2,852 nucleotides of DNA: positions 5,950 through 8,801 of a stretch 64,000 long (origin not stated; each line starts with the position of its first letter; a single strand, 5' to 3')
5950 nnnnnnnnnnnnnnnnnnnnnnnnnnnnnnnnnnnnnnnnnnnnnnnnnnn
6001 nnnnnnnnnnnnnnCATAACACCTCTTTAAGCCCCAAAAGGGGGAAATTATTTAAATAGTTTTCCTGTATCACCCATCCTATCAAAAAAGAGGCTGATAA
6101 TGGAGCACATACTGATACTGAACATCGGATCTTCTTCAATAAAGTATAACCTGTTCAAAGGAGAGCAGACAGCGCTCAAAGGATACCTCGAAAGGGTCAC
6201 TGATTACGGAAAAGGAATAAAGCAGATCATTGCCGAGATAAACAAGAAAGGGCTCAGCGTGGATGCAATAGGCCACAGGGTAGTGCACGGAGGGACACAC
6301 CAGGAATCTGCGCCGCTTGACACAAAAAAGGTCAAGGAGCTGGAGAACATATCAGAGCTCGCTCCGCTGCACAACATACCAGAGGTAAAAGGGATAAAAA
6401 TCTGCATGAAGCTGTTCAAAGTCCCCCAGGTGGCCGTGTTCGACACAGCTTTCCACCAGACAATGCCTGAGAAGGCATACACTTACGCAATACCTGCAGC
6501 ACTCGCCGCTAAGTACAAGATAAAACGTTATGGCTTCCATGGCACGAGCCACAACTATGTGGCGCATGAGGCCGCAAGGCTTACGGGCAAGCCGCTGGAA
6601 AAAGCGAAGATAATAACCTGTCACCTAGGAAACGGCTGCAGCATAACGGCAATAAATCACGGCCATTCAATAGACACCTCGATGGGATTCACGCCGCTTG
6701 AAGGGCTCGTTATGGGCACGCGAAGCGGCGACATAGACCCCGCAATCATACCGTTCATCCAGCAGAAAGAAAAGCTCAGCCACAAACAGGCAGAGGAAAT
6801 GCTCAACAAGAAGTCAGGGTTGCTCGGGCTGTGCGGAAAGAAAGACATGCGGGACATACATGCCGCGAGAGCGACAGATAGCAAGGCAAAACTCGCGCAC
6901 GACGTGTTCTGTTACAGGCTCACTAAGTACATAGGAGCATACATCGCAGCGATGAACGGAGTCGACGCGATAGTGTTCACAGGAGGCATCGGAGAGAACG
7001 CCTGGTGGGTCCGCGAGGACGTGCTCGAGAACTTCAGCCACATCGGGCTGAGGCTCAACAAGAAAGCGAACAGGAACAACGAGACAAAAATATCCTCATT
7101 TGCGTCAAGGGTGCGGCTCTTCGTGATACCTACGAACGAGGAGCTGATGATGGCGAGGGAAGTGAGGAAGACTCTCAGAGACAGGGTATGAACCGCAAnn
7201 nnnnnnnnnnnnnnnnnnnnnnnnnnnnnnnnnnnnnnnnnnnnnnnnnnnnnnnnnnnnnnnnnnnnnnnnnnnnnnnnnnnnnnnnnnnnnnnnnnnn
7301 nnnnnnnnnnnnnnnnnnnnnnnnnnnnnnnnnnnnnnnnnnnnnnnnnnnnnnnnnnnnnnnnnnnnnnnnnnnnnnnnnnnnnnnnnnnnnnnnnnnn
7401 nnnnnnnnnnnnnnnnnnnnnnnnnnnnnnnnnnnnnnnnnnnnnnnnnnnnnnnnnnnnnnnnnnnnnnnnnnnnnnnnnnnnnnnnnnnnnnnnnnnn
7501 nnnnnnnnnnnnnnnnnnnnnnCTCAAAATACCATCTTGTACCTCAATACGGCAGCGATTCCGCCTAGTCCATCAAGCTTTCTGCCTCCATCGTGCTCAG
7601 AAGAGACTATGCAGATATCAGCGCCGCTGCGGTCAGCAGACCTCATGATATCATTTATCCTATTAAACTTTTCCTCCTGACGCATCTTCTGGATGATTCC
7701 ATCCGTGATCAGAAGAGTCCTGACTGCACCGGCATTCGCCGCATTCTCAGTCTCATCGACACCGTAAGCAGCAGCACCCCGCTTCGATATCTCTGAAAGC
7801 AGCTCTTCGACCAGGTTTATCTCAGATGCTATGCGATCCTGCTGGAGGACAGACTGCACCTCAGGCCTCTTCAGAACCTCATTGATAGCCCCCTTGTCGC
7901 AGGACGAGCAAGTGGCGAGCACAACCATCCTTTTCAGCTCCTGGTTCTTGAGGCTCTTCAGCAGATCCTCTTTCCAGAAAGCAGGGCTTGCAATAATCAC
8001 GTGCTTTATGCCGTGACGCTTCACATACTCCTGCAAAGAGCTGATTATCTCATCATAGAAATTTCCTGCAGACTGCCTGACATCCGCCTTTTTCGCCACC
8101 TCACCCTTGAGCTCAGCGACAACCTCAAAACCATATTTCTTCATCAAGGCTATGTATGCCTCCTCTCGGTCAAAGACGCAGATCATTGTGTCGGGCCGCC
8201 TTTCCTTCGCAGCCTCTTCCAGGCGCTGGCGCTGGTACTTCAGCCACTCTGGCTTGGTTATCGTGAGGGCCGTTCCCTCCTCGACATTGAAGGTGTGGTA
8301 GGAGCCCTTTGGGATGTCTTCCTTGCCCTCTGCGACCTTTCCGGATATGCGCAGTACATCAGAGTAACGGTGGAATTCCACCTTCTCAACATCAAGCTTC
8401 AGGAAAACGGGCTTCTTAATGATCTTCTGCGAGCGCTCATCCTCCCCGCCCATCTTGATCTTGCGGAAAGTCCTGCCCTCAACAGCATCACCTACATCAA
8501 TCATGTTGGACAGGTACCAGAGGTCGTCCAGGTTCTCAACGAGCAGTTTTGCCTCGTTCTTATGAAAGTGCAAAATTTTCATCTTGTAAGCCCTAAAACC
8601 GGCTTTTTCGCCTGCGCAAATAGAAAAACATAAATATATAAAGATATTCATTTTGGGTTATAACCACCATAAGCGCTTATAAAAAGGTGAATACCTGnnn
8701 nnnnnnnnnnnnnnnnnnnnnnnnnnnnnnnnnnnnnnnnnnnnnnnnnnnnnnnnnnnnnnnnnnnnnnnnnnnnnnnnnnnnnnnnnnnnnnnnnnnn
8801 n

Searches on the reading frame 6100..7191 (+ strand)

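Call 40: search_protein_families(library=pfam, proteins=[window:6100-7191:+], max_evalue=0.001)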
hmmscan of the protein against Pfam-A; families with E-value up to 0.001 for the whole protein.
window:6100-7191:+ (363 aa): 1 family
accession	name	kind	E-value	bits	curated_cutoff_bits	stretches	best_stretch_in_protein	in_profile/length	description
PF00871.23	Acetate_kinase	-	6.2e-129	430.5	22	1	34-353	58-392/392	Acetokinase family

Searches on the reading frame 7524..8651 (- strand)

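Call 40: search_protein_families(library=pfam, proteins=[window:7524-8651:-], max_evalue=0.001)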
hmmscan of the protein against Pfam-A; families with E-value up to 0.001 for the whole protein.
window:7524-8651:- (375 aa): 3 families
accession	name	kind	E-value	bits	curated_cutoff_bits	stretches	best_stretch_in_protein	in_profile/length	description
PF03463.20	eRF1_1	-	9.2e-30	103.6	23.8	1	31-147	13-122/123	eRF1 domain 1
PF03465.20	eRF1_3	-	1.6e-23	83.7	25.8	1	274-373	1-106/106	eRF1 domain 3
PF03464.20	eRF1_2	-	1.4e-12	48.5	27.1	1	156-270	3-132/133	eRF1 domain 2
